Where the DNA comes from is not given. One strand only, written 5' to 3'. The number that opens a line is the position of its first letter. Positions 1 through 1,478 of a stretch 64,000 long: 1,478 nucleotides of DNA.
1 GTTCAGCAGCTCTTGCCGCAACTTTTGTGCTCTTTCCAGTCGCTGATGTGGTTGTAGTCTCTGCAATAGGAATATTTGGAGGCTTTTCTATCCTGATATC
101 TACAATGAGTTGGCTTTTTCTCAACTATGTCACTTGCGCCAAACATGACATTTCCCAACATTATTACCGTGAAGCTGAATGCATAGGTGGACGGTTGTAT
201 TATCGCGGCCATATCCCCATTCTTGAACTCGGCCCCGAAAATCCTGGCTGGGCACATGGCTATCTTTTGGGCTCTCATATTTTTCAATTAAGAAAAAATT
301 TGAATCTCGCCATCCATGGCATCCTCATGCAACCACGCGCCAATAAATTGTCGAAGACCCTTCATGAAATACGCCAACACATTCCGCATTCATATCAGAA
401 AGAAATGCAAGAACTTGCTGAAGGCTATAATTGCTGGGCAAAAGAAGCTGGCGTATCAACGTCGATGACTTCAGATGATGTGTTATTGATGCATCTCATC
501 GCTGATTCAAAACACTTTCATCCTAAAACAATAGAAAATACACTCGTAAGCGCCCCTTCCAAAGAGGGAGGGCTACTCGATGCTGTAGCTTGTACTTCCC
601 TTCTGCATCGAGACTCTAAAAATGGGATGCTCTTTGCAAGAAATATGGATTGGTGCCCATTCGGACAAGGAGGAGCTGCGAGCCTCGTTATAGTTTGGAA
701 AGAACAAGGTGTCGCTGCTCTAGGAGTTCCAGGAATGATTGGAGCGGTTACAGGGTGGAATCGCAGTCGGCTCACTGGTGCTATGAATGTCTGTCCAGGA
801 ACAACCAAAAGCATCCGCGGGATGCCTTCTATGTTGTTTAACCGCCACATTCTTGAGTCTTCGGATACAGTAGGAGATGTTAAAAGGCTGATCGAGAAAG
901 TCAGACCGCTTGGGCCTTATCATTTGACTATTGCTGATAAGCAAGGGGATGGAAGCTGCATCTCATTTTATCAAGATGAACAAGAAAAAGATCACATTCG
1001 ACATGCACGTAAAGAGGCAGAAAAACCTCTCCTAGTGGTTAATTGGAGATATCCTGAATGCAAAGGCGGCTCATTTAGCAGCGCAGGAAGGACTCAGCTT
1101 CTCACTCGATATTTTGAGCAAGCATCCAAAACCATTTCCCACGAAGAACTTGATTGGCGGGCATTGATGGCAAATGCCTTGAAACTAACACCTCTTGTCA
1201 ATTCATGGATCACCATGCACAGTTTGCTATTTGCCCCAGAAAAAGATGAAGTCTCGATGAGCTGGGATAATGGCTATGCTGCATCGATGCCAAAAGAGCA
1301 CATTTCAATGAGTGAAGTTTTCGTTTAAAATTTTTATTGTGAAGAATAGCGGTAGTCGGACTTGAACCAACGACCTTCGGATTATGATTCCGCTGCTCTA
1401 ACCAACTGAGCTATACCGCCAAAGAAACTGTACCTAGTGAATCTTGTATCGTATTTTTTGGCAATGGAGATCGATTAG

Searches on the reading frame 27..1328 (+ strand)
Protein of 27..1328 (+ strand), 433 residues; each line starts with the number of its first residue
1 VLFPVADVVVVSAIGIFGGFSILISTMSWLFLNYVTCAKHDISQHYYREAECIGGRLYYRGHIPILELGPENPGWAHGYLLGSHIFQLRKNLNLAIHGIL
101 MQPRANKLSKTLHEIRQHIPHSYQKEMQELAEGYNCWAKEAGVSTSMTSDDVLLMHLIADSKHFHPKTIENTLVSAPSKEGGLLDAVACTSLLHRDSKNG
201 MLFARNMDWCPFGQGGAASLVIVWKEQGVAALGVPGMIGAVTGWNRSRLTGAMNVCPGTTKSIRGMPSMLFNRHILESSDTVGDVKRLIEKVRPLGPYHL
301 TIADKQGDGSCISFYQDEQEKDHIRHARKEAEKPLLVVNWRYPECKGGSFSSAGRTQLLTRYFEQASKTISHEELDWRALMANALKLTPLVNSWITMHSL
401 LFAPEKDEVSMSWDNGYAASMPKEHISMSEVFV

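Call 9: search_protein_families(library=pfam, proteins=[window:27-1328:+])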
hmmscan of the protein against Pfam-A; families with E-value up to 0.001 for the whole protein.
window:27-1328:+ (433 aa): 1 family
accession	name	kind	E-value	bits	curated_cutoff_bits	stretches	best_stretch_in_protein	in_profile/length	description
PF03417.21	AAT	-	6.8e-12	46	23.2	1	197-321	3-126/225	Acyl-coenzyme A:6-aminopenicillanic acid acyl-transferase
